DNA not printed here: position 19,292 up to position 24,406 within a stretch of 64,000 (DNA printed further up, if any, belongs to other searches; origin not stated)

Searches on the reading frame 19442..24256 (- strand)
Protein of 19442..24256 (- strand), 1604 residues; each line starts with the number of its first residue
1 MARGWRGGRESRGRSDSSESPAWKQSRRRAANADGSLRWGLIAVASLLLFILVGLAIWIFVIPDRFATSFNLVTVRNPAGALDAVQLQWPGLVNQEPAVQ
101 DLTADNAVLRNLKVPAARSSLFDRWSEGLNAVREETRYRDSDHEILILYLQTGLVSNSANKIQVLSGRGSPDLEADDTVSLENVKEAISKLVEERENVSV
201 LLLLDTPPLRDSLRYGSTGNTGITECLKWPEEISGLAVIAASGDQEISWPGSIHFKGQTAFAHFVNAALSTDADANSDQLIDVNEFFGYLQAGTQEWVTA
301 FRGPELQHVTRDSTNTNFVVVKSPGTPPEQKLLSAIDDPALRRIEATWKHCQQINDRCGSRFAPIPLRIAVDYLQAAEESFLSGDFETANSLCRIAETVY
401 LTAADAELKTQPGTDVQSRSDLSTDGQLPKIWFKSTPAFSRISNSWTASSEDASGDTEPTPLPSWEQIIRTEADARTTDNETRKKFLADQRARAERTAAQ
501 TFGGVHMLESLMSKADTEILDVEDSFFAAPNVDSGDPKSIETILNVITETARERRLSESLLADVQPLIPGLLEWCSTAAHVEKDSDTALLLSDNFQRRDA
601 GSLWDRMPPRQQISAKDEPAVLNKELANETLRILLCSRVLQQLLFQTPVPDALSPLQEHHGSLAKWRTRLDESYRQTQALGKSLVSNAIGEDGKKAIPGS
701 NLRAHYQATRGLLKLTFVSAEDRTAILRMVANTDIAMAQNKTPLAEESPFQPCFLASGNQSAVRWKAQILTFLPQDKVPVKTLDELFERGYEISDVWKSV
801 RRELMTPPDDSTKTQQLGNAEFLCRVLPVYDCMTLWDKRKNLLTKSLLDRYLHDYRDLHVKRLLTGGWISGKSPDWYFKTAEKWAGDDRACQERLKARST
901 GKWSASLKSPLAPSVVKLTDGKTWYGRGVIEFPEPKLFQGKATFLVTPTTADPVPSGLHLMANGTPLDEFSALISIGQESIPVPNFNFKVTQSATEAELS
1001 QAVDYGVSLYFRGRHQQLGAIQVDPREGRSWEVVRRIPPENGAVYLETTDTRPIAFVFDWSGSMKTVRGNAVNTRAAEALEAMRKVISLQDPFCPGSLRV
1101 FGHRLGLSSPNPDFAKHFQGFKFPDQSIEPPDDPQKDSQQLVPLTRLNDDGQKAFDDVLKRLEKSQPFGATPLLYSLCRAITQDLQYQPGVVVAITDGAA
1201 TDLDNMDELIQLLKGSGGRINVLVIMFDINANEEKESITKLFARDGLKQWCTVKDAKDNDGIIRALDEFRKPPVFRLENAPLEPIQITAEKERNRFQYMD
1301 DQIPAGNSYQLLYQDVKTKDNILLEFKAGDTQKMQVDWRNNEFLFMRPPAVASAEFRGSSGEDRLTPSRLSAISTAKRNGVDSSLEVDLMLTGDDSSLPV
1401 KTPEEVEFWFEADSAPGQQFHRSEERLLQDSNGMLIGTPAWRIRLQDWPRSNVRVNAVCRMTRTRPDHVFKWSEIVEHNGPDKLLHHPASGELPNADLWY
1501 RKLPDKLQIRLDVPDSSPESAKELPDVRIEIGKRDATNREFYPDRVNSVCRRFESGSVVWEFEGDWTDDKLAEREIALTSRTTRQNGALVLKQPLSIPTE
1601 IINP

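Call 6: search_protein_families(library=pfam, proteins=[window:19442-24256:-], max_evalue=0.01)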
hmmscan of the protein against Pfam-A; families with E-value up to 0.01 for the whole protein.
window:19442-24256:- (1604 aa): 1 family
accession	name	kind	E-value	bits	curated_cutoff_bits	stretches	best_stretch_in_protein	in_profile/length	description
PF13551.12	HTH_29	-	0.0073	16.8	28.1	0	1454-1495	14-55/64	Winged helix-turn helix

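Call 24: search_solved_structures(query=window:19442-24256:-, max_evalue=1)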
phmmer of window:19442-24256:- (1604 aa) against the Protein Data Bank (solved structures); distinct sequences matched with E-value up to 1: 0.

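Call 30: search_protein_families(library=pfam, alignment_id=A2, max_evalue=1)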
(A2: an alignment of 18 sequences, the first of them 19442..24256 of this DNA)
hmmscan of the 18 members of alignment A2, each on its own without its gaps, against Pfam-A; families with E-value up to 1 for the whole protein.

A. member 1, window:19442-24256:- (1604 aa): 1 family
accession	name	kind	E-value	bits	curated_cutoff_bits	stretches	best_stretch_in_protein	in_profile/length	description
PF13551.12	HTH_29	-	0.0073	16.8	28.1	1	1454-1495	14-55/64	Winged helix-turn helix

B. families by the number of members that match (of 18 scanned): 28 families (the first 25 are shown)
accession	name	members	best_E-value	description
PF13519.12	VWA_2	16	5.7e-12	von Willebrand factor type A domain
PF00092.34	VWA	8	4.4e-06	von Willebrand factor type A domain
PF00036.39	EF-hand_1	2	0.09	EF hand domain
PF08590.15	DUF1771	1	0.00043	Domain of unknown function (DUF1771)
PF21706.3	FCSD_central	1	0.0015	Sulfide dehydrogenase [flavocytochrome c] flavoprotein chain, central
PF04632.18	FUSC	1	0.0051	Fusaric acid resistance protein family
PF13551.12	HTH_29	1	0.0073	Winged helix-turn helix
PF18042.7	ORF_12_N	1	0.0096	ORF 12 gene product N-terminal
PF21021.3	FAF1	1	0.025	Fas-associated factor 1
PF08641.17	Mis14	1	0.025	Kinetochore protein Mis14 like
PF07002.22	Copine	1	0.029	Copine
PF17920.6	TetR_C_16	1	0.035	Tetracyclin repressor-like, C-terminal domain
PF17291.7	M60-like_N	1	0.048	N-terminal domain of M60-like peptidases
PF18210.6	Knl1_RWD_C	1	0.12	Knl1 RWD C-terminal domain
PF21993.1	TetR_C_13_2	1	0.18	Transcriptional regulator LmrA/YxaF-like, C-terminal domain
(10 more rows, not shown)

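Call 47: find_homologous_proteins(query=A2, max_evalue=0.00001)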
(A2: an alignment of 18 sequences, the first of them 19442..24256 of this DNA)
Query A2 (18 sequences) (1604 aa, profile of the alignment): 4 proteins with E <= 0.00001 among 8000 candidates.
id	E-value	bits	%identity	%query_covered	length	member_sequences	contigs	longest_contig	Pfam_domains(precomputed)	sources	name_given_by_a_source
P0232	0.0e+0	1618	30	99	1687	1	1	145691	-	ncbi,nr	ncbi:MAG: hypothetical protein JNL58_10015 [Planctomyces sp.]|nr:hypothetical protein [Planctomyces 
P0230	0.0e+0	1450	100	100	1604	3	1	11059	-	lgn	-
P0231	0.0e+0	1311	80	100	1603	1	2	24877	-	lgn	-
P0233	2.8e-7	47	24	16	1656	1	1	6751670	PF13405.13,PF13620.13,PF00036.39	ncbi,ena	-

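Call 67: search_protein_families(library=ncbifam, proteins=[window:19442-24256:-], max_evalue=0.01)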
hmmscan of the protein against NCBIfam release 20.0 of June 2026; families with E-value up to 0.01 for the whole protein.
window:19442-24256:- (1604 aa): 0 families

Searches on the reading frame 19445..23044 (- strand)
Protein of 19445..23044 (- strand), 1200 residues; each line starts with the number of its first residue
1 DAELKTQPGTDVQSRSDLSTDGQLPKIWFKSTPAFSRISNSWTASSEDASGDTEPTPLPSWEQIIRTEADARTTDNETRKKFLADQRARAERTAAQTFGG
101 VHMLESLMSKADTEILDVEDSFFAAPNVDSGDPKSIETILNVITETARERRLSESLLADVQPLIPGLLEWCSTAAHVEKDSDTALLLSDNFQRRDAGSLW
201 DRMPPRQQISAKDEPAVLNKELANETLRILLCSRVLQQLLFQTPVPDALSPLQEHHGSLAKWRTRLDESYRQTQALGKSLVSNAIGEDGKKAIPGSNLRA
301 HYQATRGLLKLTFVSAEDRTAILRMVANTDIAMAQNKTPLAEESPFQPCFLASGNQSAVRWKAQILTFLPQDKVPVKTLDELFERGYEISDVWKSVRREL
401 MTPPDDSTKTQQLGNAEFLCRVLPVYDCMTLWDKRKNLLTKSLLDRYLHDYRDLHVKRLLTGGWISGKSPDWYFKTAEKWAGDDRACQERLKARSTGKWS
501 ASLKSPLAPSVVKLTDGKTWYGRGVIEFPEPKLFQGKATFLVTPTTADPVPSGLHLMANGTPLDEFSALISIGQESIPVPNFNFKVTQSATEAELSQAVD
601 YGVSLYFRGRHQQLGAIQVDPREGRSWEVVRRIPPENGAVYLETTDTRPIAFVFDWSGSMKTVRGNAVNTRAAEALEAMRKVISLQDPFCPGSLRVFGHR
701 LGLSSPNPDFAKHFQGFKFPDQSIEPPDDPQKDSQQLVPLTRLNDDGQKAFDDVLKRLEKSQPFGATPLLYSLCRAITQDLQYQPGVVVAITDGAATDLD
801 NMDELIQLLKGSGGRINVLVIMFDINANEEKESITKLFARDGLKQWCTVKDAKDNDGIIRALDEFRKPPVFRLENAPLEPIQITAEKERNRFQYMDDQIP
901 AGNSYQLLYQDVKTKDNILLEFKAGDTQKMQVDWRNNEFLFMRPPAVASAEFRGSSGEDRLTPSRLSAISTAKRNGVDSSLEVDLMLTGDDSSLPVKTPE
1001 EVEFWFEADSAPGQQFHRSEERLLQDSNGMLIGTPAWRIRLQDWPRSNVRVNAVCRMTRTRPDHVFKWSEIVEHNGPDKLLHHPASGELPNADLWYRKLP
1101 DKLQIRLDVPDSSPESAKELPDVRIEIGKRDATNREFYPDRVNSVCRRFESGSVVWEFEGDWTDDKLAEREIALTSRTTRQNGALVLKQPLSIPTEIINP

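Call 46: find_homologous_proteins(query=window:19445-23044:-, max_evalue=0.001)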
Query window:19445-23044:- (1200 aa): 2 proteins with E <= 0.001 among 8000 candidates.
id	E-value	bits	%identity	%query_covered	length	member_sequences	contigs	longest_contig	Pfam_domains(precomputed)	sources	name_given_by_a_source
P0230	0.0e+0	2745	100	100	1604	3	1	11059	-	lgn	-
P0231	0.0e+0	2234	81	100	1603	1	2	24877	-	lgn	-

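Call 82: predict_structure(alignment_id=A5)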
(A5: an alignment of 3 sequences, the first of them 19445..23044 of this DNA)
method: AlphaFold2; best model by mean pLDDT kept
length: 1200 residues; sequences in the alignment: 3
mean_pLDDT: 36.9   pTM: 0.28
mean pLDDT of the five models: 36.9, 33.9, 32.9, 31.8, 30.1
residues with pLDDT >= 90: 0; 70-90: 8; 50-70: 114; < 50: 1078
segments of 3 or more residues with pLDDT < 50: 1-281, 283-287, 290-481, 483-805, 807-827, 851-1066, 1073-1090, 1181-1185, 1196-1200
pLDDT, mean of each block of 10 residues (from residue 1): 29 30 31 30 25 29 32 38 35 34 39 43 39 43 41 37 34 33 30 30 29 33 34 35 35 36 41 45 49 43 40 39 44 37 27 27 29 33 34 33 29 31 31 32 38 43 33 41 46 34 27 32 35 35 39 33 31 33 39 37 32 34 35 30 31 29 31 38 33 28 28 26 29 25 29 33 29 32 36 40 47 42 46 54 51 43 42 38 35 37 38 34 38 39 35 28 28 30 30 28 25 26 32 35 30 25 45 42 38 55 60 51 64 63 58 64 65 58 47 50
secondary structure, 60 per line:
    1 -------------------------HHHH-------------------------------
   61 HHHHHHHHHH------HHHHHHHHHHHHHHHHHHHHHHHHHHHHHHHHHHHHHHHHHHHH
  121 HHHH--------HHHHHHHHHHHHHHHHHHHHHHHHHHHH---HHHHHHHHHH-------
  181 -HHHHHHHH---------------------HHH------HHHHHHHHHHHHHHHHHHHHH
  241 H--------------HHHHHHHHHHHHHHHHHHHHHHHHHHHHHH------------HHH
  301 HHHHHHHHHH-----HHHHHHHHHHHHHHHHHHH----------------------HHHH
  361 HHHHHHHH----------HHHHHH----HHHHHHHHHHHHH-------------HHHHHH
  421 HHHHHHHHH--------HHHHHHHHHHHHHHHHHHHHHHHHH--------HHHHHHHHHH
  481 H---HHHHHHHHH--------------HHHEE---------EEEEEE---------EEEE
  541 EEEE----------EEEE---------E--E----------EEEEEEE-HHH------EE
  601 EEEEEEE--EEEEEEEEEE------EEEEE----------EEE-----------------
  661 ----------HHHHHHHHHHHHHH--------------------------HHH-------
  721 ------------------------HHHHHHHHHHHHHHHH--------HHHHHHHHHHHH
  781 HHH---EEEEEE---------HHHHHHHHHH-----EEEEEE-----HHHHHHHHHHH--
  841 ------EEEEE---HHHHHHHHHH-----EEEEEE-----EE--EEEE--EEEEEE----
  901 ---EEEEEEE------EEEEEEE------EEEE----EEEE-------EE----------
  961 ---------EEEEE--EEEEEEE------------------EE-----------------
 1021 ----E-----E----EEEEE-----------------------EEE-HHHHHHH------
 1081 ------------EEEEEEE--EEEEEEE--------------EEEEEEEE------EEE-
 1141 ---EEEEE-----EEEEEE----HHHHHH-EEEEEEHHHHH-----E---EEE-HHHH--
elements in order (helices of 4 or more, strands of 3 or more residues): H26-29 H61-70 H77-124 H133-160 H164-173 H182-189 H220-241 H256-285 H298-310 H316-334 H357-368 H379-384 H389-401 H415-429 H438-462 H471-481 H485-493 E522-527 E537-544 E555-558 E582-588 E599-607 E610-619 E626-630 E641-643 H671-684 H745-760 H769-783 E787-792 H802-811 E817-822 H828-838 E847-851 H855-864 E870-875 E885-888 E891-896 E904-910 E917-923 E930-933 E938-941 E970-974 E977-983 E1036-1040 E1064-1066 H1068-1074 E1093-1099 E1102-1108 E1123-1130 E1137-1139 E1144-1148 E1154-1159 H1164-1169 E1171-1176 H1177-1181 E1191-1193 H1195-1198
